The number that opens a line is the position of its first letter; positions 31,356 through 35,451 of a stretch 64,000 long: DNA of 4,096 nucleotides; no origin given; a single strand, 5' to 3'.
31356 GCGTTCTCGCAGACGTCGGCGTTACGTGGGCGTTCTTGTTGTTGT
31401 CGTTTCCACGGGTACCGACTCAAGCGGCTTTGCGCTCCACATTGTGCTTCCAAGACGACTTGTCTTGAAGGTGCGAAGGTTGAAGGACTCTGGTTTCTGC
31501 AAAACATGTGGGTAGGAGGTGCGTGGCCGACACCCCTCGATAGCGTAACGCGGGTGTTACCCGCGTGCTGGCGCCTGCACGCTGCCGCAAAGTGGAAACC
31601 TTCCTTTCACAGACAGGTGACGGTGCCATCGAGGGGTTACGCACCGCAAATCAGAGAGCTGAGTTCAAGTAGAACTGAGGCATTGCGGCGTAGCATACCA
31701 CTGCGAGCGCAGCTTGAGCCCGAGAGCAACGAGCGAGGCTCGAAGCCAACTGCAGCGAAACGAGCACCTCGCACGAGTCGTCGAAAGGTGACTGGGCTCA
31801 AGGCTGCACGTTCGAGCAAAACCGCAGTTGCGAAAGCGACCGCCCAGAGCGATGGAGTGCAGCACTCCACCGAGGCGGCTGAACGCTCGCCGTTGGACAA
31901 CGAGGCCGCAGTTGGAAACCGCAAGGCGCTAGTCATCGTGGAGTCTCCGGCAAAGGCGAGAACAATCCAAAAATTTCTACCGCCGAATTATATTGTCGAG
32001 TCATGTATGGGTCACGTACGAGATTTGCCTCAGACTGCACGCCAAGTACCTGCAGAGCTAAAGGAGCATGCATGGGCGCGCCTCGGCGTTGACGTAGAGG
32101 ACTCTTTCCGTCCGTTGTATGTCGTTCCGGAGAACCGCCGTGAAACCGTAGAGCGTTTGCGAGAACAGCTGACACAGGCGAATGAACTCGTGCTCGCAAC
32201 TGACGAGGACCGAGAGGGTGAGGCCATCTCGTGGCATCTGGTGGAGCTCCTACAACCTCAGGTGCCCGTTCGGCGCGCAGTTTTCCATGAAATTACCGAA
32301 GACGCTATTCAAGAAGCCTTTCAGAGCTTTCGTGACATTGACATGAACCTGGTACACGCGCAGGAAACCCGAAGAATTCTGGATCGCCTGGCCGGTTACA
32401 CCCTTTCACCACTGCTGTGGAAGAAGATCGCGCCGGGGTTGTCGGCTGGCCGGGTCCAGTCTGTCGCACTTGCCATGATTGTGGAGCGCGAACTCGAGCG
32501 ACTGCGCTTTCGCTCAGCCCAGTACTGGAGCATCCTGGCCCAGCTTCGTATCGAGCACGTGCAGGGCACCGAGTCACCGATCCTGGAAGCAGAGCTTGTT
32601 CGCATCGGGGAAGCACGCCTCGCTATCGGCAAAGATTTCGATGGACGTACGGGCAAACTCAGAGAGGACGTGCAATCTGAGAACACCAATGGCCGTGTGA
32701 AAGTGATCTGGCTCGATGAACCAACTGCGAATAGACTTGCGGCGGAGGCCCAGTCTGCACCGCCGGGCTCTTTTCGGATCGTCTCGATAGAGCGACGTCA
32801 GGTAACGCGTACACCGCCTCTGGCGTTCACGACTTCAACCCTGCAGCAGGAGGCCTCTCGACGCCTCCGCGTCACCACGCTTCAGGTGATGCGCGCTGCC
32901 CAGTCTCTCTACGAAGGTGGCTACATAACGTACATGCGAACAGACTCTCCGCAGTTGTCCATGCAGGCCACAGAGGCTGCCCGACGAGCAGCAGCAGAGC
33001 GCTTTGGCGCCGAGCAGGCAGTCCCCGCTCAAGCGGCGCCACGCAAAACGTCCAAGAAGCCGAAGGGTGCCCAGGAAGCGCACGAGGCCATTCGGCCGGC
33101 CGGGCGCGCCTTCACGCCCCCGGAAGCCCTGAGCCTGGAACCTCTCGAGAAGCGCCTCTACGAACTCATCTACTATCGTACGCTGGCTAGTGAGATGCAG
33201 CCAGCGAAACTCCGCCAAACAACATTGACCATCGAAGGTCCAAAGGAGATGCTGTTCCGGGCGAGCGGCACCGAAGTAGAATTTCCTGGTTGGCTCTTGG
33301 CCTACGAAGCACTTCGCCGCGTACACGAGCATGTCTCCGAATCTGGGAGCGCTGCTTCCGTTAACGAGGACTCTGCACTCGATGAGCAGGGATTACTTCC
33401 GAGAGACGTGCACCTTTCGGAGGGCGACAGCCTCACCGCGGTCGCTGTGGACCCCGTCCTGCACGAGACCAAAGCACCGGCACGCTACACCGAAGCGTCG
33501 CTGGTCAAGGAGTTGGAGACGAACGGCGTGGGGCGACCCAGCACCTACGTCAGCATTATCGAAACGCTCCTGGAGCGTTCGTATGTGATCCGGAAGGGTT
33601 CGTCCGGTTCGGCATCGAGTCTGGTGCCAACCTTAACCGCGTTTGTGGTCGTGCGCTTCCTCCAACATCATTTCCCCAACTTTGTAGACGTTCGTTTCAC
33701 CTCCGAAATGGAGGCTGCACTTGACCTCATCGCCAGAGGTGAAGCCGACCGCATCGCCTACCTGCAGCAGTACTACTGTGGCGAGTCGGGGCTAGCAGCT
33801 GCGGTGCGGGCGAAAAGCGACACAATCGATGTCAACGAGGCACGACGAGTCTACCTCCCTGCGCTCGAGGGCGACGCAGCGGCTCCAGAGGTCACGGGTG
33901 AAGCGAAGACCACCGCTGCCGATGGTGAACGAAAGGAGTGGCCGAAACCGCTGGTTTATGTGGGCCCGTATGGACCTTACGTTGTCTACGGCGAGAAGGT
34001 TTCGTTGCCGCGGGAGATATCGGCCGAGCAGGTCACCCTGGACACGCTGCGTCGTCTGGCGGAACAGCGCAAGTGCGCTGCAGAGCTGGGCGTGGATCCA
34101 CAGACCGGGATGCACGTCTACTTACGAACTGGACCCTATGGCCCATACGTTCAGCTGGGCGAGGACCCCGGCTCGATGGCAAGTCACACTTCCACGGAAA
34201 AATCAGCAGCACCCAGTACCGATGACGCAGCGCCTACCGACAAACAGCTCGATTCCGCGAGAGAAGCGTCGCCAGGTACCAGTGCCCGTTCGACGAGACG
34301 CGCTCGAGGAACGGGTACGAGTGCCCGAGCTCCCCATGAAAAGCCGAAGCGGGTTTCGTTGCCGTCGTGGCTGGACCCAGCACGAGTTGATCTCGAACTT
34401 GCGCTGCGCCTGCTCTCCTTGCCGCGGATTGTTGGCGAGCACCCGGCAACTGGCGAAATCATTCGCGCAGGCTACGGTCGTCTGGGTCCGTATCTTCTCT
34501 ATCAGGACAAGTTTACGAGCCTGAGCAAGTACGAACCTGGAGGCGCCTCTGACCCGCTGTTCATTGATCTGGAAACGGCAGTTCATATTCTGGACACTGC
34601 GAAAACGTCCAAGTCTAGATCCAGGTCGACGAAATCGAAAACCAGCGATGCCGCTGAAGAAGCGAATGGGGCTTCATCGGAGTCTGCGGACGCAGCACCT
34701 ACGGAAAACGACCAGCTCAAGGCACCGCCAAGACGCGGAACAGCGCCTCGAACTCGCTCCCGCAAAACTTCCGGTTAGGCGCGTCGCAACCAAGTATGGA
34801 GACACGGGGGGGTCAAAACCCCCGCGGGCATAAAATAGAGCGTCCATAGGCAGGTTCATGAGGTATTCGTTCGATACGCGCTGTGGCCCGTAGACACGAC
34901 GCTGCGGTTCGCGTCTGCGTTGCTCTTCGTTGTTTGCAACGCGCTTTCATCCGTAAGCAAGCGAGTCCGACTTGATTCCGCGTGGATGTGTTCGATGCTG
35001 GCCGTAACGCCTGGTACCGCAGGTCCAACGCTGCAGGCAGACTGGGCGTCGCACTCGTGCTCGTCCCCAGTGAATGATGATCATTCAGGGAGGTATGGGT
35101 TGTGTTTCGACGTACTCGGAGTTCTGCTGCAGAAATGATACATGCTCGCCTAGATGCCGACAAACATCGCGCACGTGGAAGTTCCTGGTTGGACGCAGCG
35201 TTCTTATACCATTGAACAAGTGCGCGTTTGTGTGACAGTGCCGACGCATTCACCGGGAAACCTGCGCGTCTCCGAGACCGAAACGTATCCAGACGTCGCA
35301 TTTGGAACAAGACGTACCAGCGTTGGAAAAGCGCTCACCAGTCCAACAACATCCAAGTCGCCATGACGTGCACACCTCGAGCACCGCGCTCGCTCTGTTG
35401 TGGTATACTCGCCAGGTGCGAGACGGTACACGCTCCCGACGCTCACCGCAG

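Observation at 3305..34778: Run of plastid-function genes with Phe-at-N-terminus presequences; points to a primary red-type plastid host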

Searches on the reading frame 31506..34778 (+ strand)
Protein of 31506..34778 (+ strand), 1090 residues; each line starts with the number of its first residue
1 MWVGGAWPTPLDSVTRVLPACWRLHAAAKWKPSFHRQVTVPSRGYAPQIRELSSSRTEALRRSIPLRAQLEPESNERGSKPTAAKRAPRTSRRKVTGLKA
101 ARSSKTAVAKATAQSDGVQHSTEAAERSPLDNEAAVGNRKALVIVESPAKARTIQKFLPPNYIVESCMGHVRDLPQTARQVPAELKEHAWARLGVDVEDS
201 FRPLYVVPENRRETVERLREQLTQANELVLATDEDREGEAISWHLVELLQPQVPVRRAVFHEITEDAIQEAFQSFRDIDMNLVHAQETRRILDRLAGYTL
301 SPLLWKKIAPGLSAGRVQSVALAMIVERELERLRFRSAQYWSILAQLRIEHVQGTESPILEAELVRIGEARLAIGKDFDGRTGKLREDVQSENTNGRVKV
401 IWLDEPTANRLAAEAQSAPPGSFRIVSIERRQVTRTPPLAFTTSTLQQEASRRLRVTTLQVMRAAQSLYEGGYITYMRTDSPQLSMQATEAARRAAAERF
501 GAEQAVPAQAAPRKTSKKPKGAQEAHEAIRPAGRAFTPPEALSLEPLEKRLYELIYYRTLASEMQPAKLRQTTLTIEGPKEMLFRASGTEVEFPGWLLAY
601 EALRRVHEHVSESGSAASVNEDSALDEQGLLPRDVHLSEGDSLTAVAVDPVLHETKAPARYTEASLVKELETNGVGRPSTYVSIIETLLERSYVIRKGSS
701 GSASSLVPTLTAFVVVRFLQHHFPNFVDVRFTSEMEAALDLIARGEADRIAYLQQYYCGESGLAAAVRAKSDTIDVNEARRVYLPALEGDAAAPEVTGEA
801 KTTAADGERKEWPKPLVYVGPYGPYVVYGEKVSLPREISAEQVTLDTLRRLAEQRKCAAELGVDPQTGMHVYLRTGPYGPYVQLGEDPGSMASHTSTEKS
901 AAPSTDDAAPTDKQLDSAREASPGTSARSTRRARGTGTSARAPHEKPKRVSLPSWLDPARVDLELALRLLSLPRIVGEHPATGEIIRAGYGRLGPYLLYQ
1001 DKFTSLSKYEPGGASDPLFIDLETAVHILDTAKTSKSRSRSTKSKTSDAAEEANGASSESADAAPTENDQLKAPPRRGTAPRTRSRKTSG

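Call 4: search_protein_families(library=pfam, proteins=[window:31506-34778:+])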
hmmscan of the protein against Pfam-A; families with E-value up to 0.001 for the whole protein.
window:31506-34778:+ (1090 aa): 3 families
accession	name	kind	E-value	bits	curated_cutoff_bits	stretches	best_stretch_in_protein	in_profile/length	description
PF01131.25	Topoisom_bac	-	1.5e-104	350.7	35.1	1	278-753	2-410/411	DNA topoisomerase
PF13368.11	Toprim_C_rpt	-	2.1e-20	72.8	22.3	3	864-974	1-50/57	Topoisomerase C-terminal repeat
PF01751.28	Toprim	-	2e-19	70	23.1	1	142-263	2-96/96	Toprim domain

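Call 44: search_protein_families(library=ncbifam, proteins=[window:31506-34778:+], max_evalue=0.00001)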
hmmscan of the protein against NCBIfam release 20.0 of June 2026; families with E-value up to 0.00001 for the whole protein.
window:31506-34778:+ (1090 aa): 12 families
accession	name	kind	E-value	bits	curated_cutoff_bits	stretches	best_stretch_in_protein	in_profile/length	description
TIGR01051.1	topA_bact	equivalog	3.6e-194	647.3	456.4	1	142-766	1-575/632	type I DNA topoisomerase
NF006451.0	PRK08780.1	equivalog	1.8e-154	516.2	1265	2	140-781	3-587/824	DNA topoisomerase I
NF004966.0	PRK06319.1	equivalog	1.1e-113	381.1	868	1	139-757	2-570/862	DNA topoisomerase I/SWI domain fusion protein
TIGR01054.1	rgy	equivalog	3.7e-83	279.8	471.7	2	422-757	865-1166/1172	reverse gyrase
NF004438.0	PRK05776.1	equivalog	7.9e-59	199.5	793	2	406-749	252-564/677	DNA topoisomerase I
TIGR01057.1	topA_arch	equivalog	4.2e-58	197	458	2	405-749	241-550/618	DNA topoisomerase I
NF005829.0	PRK07726.1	subfamily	2.2e-57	195.2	597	1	159-781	31-610/669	DNA topoisomerase 3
NF005555.0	PRK07220.1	equivalog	1e-49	169.5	635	2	424-749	261-550/740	DNA topoisomerase I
TIGR01056.1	topB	subfamily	2.4e-41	142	515.75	1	162-755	36-588/706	DNA topoisomerase III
NF011532.0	PRK14973.1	equivalog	2.9e-38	131.3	930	2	217-343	89-222/936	DNA topoisomerase I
NF006032.0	PRK08173.1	equivalog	5.2e-33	113.8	1058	1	159-755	33-596/863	DNA topoisomerase III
NF011313.0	PRK14724.1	equivalog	3.7e-25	87.9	1088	1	160-757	38-618/988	DNA topoisomerase III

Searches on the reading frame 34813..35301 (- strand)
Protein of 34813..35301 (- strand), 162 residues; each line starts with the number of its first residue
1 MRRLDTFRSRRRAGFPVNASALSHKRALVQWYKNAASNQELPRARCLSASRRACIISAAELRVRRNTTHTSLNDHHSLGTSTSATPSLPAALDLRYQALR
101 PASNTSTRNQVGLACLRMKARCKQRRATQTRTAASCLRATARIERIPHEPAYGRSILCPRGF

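Call 40: list_cluster_members(proteins=[window:34813-35301:-, window:35492-36088:-, window:36528-37055:+, window:37382-37948:+, window:50247-51056:-, window:51130-51666:+, window:61003-61488:-, window:62156-62782:-, window:63182-63676:+, window:50177-50827:-])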
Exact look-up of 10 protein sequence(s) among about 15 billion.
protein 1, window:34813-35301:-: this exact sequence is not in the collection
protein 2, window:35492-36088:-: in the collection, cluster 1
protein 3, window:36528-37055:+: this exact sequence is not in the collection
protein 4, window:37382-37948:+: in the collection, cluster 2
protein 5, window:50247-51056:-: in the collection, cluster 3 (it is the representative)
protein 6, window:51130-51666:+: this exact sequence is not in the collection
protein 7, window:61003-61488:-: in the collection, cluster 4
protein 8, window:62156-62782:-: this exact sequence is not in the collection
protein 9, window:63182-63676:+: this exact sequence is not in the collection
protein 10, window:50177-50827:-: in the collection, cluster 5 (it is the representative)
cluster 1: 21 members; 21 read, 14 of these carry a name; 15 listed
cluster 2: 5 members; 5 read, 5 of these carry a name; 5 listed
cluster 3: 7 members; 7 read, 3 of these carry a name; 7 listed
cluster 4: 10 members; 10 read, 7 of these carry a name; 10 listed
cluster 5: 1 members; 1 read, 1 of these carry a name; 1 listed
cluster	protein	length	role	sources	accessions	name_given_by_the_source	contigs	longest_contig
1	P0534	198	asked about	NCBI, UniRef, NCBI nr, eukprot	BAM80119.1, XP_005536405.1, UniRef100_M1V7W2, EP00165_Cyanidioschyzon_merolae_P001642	hypothetical protein CYME_CMI253C [Cyanidioschyzon merolae strain 10D] | Uncharacterized protein n=1 Tax=Cyanidioschyzon merolae (strain NIES-3377 / 10D) ... | XP_005536405.1 hypothetical protein CYME_CMI253C [Cyanidioschyzon merolae strain 10D]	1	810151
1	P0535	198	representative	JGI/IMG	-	hypothetical protein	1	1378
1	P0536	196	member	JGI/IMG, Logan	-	hypothetical protein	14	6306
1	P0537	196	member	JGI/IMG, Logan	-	hypothetical protein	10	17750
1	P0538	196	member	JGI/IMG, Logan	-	hypothetical protein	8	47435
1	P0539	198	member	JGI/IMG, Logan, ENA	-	hypothetical protein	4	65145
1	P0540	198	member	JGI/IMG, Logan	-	hypothetical protein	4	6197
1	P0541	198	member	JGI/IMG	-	hypothetical protein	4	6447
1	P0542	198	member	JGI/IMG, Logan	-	hypothetical protein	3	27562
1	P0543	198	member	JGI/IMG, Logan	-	hypothetical protein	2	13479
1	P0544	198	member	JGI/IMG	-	hypothetical protein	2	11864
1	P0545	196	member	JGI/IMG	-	hypothetical protein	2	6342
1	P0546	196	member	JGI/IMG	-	hypothetical protein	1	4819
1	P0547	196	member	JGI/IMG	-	hypothetical protein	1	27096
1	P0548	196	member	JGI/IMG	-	-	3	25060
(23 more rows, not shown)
